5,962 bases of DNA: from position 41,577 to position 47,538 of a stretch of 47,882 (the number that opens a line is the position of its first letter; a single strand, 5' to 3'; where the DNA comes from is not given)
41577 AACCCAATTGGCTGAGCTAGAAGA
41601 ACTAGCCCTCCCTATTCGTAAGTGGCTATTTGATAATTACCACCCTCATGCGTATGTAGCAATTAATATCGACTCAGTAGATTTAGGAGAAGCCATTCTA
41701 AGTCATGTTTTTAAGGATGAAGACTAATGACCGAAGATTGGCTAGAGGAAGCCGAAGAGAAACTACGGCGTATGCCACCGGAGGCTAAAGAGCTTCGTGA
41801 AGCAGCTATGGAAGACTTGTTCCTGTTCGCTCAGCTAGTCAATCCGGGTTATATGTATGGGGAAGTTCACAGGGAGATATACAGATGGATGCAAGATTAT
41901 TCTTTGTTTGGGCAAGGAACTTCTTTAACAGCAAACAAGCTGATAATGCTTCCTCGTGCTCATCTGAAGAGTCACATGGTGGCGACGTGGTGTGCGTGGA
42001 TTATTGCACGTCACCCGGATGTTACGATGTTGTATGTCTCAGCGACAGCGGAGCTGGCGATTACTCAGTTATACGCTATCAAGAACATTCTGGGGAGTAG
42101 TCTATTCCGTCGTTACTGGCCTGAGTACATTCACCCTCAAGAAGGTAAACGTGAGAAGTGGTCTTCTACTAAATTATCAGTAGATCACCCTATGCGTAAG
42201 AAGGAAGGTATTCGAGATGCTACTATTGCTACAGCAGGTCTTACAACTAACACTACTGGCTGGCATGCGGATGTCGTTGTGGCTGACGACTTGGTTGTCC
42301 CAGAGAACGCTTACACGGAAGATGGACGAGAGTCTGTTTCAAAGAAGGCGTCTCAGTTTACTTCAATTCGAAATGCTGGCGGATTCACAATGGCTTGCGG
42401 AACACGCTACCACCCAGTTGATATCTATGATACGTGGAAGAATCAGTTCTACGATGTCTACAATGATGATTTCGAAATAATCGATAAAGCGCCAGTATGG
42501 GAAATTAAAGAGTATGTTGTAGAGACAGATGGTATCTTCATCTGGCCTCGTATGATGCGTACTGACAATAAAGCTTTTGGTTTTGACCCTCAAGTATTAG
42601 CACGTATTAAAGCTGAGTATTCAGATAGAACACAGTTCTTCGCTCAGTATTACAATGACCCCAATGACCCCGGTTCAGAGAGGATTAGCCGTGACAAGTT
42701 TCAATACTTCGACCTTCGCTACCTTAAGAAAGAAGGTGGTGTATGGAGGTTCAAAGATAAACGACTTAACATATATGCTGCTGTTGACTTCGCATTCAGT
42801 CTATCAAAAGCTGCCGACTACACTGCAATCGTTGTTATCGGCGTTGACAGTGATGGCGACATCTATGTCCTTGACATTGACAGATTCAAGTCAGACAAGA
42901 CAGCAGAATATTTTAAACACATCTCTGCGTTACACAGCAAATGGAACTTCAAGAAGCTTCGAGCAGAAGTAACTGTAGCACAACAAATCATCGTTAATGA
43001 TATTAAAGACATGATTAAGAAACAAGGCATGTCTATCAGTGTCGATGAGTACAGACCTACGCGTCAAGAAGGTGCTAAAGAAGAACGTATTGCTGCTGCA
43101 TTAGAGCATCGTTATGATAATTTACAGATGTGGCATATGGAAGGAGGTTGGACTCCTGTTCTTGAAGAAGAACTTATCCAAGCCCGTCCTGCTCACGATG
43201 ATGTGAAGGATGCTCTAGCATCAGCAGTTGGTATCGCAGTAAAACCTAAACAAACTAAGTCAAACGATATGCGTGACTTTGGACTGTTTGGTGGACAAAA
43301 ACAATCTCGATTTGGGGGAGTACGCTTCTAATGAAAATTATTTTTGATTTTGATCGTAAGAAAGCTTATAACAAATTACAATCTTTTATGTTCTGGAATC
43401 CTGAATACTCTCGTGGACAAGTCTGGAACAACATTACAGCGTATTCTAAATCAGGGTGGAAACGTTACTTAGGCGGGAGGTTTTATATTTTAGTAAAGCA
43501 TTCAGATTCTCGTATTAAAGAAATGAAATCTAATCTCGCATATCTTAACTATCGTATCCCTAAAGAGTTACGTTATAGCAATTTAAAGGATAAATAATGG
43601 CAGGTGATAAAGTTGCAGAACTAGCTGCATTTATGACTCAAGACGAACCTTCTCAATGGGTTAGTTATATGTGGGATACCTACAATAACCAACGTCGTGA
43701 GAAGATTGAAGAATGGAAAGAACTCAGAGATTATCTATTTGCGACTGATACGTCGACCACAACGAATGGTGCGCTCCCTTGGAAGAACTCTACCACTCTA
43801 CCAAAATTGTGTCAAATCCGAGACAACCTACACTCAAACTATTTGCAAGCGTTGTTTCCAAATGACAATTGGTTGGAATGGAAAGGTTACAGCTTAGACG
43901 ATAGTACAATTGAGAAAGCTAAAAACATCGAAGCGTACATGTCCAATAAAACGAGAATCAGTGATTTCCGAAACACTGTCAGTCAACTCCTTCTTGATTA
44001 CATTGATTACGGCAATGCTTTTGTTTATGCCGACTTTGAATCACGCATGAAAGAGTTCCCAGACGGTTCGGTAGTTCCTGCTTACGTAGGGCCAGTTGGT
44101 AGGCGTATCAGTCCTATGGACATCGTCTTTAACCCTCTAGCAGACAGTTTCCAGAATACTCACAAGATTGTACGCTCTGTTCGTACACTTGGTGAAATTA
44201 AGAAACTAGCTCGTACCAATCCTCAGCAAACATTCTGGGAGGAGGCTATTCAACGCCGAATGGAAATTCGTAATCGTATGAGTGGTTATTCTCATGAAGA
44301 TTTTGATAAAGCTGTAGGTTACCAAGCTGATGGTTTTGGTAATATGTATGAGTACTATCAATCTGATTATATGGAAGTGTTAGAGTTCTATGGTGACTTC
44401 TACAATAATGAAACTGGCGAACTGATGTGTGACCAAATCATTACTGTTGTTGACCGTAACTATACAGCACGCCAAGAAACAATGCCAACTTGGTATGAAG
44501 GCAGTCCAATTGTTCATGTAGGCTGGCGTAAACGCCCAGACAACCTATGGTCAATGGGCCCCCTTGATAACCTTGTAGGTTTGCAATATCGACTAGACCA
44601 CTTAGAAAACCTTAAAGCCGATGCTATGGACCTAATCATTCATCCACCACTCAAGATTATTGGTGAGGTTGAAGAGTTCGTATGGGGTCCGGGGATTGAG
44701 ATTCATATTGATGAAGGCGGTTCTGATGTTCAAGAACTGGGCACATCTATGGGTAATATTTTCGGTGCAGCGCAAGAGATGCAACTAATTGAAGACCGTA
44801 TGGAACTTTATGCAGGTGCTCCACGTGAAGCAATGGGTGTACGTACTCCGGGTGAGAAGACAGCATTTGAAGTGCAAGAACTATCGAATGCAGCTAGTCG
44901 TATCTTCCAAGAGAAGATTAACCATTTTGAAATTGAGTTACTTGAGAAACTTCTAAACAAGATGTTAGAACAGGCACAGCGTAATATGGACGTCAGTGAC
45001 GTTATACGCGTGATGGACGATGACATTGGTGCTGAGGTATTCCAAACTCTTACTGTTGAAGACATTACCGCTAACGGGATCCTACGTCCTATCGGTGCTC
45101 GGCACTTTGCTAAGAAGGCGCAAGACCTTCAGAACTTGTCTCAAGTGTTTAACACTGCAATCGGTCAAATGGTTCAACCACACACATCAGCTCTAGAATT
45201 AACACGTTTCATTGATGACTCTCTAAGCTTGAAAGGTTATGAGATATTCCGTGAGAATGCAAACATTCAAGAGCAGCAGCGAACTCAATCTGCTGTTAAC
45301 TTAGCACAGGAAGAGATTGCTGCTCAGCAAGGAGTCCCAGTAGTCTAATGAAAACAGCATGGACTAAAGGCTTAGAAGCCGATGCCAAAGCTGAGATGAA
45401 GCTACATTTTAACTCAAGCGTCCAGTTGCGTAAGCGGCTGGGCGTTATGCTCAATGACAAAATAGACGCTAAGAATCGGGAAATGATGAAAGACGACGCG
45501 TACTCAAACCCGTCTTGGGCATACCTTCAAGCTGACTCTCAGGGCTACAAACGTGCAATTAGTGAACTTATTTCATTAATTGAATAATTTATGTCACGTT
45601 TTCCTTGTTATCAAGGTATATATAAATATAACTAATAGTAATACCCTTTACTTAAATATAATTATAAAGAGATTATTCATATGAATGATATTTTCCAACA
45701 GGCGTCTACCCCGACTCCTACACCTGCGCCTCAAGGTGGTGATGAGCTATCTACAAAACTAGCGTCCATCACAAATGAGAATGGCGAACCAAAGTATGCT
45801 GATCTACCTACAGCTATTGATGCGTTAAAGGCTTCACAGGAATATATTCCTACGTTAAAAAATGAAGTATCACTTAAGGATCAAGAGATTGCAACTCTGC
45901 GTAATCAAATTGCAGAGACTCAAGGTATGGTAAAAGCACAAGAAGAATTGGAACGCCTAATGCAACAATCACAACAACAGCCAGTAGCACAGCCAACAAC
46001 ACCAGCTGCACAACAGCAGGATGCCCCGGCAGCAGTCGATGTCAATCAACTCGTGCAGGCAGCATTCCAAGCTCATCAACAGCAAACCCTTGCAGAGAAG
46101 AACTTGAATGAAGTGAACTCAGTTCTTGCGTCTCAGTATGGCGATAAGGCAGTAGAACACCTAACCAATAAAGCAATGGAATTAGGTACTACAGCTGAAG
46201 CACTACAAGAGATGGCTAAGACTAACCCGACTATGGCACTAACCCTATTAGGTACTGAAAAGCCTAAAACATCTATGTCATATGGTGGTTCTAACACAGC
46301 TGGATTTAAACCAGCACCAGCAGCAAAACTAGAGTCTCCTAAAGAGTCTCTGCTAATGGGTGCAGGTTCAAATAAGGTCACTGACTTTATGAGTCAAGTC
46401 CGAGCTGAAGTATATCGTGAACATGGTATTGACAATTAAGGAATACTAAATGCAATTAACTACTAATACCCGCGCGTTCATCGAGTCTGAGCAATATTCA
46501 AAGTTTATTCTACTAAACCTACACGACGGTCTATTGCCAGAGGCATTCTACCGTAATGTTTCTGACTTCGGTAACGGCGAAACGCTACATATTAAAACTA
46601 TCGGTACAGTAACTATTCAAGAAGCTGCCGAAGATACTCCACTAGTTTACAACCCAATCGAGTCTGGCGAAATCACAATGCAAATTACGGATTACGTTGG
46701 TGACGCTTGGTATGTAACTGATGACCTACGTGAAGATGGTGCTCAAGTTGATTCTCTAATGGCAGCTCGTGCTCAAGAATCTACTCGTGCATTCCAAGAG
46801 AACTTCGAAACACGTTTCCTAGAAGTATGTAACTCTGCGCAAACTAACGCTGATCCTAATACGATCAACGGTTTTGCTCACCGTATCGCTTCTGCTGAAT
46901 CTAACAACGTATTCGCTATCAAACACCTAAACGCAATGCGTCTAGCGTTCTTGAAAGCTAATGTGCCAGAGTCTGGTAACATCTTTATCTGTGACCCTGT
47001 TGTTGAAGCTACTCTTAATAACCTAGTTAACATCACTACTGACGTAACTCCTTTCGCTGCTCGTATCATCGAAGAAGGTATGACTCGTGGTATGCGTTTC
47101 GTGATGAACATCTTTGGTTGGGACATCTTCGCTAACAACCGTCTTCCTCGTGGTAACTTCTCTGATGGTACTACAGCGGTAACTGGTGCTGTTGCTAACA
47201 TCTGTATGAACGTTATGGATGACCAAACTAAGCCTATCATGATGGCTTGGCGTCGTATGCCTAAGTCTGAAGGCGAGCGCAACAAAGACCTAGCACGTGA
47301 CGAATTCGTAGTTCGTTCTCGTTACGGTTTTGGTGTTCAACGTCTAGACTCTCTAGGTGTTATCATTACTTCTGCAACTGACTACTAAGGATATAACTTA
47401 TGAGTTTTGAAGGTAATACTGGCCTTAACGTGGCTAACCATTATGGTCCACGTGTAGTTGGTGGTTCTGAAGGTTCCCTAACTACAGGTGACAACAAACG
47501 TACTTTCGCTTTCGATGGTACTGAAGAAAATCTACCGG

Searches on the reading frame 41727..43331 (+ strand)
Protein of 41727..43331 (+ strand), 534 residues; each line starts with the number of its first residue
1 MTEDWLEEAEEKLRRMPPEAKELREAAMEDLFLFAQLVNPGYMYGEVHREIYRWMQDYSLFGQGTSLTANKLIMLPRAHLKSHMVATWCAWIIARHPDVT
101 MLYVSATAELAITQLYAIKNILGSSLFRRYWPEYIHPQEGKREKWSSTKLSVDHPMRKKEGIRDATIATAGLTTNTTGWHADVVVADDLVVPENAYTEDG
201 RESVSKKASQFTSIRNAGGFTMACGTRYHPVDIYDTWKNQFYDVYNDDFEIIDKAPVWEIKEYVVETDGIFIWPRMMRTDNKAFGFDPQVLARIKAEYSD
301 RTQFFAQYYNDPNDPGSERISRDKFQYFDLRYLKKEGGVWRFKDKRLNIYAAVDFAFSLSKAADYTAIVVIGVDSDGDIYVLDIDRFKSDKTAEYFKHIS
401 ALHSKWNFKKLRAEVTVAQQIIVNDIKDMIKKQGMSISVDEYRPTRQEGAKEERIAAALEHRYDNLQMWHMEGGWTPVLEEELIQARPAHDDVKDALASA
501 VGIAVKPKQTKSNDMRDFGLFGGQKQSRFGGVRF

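Call 67: search_protein_families(library=pfam, proteins=[window:41727-43331:+], max_evalue=0.001)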
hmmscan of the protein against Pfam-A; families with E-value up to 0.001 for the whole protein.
window:41727-43331:+ (534 aa): 2 families
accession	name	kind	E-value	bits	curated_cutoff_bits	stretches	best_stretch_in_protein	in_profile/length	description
PF22530.2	Terminase-T7_RNaseH-like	-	2.3e-06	28.3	27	1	363-460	8-100/108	Terminase Bacteriophage T7, Ribonuclease H-like domain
PF17289.8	Terminase_6C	-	0.00063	20.2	22.6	0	352-459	2-104/155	Terminase RNaseH-like domain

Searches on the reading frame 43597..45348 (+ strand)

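Call 67: search_protein_families(library=pfam, proteins=[window:43597-45348:+], max_evalue=0.001)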
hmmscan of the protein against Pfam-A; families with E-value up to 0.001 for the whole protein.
window:43597-45348:+ (583 aa): 1 family
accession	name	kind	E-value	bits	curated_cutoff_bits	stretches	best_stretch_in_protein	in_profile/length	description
PF12236.14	Head-tail_con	-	7.7e-10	38.2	27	1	300-463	246-413/489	Bacteriophage head to tail connecting protein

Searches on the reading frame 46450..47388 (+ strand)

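Call 67: search_protein_families(library=pfam, proteins=[window:46450-47388:+], max_evalue=0.001)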
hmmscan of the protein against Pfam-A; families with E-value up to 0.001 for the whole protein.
window:46450-47388:+ (312 aa): 1 family
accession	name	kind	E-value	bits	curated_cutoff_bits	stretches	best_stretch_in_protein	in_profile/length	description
PF25209.1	Phage_capsid_4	-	2.2e-13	51.5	27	1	36-305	39-260/262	Phage capsid protein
